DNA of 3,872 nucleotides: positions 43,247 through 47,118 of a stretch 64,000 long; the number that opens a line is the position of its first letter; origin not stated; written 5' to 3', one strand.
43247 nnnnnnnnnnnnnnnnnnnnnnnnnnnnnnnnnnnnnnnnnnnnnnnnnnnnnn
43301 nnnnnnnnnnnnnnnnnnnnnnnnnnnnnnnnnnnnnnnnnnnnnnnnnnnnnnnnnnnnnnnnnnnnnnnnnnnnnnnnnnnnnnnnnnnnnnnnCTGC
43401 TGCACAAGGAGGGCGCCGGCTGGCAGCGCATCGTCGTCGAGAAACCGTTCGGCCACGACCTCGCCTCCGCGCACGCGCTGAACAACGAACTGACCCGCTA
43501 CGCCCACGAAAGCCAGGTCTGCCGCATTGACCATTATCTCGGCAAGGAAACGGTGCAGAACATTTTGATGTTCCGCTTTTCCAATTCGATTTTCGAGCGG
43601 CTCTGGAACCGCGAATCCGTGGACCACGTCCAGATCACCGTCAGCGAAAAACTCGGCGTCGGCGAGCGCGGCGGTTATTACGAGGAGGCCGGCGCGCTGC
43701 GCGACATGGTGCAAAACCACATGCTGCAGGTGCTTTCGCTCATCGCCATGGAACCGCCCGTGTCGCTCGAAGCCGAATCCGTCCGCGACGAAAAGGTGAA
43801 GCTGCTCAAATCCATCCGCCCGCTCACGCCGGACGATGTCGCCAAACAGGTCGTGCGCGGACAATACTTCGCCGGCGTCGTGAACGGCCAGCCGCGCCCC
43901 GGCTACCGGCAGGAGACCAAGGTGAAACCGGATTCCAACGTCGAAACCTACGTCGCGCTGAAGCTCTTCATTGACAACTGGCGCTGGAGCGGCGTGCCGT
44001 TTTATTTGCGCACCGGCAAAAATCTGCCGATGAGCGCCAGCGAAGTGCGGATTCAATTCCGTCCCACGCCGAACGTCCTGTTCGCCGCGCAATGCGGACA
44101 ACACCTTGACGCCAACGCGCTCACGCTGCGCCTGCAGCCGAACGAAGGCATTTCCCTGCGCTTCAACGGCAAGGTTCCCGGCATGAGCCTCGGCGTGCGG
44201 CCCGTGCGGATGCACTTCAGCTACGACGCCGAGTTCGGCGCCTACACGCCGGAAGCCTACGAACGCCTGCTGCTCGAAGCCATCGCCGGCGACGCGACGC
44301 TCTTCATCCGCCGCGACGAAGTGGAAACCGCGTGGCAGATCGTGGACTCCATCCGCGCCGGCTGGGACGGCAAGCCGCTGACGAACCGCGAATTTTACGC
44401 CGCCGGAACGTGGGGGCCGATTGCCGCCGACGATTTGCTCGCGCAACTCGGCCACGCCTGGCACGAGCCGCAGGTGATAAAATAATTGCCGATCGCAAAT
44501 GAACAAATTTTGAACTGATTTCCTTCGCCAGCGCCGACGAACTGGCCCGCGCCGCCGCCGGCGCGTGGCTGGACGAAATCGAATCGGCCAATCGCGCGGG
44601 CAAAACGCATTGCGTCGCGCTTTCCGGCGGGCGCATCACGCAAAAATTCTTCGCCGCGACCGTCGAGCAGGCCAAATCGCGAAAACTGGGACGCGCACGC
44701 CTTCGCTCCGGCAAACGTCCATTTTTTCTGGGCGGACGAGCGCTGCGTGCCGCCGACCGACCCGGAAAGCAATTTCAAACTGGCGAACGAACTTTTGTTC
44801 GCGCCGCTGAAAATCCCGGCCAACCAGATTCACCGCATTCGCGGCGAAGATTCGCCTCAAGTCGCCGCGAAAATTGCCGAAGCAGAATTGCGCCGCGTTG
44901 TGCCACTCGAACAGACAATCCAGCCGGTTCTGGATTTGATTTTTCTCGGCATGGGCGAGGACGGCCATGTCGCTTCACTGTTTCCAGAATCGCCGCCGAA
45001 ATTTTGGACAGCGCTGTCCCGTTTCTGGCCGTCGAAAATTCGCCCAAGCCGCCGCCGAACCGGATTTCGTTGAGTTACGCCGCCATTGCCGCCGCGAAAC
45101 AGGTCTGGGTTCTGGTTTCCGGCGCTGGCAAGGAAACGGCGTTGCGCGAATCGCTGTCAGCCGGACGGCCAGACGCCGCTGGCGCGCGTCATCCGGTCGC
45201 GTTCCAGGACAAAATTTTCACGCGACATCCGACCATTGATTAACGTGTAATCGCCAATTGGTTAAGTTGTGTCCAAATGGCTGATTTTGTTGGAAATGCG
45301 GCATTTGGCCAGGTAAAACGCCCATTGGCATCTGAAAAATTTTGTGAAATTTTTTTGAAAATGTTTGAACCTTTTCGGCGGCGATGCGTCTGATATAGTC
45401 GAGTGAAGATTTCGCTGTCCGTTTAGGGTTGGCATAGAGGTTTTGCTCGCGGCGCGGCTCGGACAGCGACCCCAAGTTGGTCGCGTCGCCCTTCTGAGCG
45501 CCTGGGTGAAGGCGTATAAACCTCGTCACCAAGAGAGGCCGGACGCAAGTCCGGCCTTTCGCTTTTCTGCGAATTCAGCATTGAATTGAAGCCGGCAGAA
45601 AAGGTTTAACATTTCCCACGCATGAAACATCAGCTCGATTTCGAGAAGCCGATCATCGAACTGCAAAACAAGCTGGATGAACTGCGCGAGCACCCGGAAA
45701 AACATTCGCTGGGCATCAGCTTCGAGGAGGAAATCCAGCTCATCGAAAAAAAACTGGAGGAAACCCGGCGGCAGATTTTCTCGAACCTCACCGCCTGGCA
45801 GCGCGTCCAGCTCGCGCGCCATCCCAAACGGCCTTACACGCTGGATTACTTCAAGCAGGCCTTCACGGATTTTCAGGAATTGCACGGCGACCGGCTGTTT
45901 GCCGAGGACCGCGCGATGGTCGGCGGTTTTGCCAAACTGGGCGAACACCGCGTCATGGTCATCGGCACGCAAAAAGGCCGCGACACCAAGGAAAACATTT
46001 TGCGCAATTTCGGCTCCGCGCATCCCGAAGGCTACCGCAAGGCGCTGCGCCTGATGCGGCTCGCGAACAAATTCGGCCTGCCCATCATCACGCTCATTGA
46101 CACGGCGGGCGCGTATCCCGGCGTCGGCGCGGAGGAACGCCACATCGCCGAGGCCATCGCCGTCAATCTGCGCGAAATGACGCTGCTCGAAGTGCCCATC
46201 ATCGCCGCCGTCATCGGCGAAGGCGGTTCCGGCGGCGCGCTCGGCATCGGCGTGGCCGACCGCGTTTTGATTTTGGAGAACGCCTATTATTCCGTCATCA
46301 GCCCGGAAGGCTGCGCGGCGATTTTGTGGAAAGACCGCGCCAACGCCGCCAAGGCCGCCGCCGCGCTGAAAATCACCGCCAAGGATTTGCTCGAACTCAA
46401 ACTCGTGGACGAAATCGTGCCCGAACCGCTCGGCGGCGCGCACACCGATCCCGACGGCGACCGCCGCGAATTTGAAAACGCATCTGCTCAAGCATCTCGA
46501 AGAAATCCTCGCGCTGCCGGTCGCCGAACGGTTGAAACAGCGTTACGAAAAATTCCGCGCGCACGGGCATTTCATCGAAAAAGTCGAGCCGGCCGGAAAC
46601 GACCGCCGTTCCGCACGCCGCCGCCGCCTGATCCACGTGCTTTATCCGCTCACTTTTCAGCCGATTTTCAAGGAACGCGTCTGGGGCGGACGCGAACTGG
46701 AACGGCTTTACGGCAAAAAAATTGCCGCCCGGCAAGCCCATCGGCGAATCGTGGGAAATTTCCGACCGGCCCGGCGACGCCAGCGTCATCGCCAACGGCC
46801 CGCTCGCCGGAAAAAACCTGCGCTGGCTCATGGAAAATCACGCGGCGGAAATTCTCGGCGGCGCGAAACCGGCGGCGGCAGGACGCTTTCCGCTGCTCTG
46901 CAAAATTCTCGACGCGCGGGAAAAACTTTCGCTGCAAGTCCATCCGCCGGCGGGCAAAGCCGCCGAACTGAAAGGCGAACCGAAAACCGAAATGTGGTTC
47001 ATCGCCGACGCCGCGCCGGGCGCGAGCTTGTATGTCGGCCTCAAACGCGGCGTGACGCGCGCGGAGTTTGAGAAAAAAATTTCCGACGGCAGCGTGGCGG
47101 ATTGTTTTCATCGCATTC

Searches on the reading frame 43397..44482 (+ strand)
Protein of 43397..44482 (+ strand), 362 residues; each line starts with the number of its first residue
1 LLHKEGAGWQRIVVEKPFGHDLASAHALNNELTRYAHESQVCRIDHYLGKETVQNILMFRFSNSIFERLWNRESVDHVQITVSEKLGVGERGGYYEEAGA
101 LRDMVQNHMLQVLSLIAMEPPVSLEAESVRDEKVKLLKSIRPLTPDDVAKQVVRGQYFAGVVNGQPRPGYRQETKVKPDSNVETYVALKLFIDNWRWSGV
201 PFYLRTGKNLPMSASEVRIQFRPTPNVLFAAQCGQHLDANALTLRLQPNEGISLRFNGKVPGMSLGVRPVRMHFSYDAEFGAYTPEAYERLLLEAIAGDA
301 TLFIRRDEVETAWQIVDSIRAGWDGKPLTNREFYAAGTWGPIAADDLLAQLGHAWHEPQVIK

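Call 29: search_protein_families(library=pfam, proteins=[window:43397-44482:+], max_evalue=0.001)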
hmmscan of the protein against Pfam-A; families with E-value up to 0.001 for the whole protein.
seq(362 aa): 2 families
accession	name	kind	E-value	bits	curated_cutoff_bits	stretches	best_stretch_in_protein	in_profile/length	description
PF02781.21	G6PD_C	-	3.4e-126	420.7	27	1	57-356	1-296/296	Glucose-6-phosphate dehydrogenase, C-terminal domain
PF00479.28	G6PD_N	-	3.1e-22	80.5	22.1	1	5-55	134-183/183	Glucose-6-phosphate dehydrogenase, NAD binding domain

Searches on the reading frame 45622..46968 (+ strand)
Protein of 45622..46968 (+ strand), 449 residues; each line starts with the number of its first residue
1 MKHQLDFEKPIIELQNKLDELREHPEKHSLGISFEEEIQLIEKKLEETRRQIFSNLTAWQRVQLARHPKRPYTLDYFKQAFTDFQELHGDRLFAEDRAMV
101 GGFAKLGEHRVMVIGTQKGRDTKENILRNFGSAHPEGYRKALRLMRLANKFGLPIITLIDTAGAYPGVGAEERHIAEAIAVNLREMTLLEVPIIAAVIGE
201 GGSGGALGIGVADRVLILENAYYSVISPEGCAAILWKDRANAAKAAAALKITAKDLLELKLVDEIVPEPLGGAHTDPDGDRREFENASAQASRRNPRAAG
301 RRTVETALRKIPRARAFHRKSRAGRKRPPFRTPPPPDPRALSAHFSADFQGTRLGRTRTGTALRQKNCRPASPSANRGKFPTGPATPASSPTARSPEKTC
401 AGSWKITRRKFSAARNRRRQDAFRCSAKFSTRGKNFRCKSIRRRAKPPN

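Call 29: search_protein_families(library=pfam, proteins=[window:45622-46968:+], max_evalue=0.001)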
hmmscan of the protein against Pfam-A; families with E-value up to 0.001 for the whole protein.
seq(449 aa): 2 families
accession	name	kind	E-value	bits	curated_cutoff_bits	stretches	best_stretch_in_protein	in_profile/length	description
PF03255.19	ACCA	-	1.8e-133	444.9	23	1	5-291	2-286/310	Acetyl co-enzyme A carboxylase carboxyltransferase-like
PF01039.27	Carboxyl_trans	-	1.1e-19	70.9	22.3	1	70-247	256-428/493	Carboxyl transferase domain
